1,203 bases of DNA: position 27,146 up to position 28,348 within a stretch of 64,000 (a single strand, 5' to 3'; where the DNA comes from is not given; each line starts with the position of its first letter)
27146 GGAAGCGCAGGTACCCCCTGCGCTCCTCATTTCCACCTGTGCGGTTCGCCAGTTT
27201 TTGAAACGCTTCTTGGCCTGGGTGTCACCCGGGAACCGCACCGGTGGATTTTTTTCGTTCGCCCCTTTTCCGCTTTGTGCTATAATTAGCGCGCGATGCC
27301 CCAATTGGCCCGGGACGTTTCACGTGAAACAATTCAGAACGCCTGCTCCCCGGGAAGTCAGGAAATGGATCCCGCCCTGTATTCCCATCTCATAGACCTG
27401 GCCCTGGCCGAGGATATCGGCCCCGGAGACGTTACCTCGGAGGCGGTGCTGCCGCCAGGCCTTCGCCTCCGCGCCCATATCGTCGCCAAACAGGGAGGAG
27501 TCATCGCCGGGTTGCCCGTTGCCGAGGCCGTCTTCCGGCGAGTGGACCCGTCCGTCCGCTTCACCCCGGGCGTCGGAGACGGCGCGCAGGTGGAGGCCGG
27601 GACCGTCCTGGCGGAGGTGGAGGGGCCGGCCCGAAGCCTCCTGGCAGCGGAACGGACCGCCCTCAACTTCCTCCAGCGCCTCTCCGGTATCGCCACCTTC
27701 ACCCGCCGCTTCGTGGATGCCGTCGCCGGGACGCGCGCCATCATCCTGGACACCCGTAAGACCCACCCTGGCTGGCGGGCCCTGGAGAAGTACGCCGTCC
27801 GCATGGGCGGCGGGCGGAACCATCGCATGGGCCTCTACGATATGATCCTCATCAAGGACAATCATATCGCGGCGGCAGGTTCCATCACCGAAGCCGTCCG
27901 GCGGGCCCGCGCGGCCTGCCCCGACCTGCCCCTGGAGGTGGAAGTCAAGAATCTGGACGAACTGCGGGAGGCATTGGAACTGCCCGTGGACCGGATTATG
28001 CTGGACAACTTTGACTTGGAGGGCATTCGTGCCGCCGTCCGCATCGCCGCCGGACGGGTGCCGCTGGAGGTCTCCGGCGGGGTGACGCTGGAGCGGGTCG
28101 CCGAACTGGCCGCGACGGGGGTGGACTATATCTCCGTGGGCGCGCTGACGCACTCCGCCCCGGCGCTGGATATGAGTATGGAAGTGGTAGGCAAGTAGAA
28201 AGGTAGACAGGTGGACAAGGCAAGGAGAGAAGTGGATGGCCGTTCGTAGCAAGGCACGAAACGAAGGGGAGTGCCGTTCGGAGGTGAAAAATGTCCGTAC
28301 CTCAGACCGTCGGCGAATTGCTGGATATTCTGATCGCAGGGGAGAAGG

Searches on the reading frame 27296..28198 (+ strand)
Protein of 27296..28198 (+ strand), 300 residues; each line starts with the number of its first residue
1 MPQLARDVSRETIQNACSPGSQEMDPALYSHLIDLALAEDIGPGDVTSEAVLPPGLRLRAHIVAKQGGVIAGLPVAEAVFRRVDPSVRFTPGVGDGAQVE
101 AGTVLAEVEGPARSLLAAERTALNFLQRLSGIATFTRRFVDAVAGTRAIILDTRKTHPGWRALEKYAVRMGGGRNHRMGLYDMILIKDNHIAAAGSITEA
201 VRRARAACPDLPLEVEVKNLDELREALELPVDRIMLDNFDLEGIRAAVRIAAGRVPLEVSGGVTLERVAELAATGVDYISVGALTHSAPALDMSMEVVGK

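Call 37: search_protein_families(library=pfam, proteins=[window:27296-28198:+], max_evalue=0.001)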
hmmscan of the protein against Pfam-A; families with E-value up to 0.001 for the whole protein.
window:27296-28198:+ (300 aa): 2 families
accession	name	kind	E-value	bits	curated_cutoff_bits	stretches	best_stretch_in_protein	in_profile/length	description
PF01729.25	QRPTase_C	-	2.4e-64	216.5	23.1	1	132-296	1-169/169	Quinolinate phosphoribosyl transferase, C-terminal domain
PF02749.22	QRPTase_N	-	1.5e-23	83.2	27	1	45-130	1-82/82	Quinolinate phosphoribosyl transferase, N-terminal domain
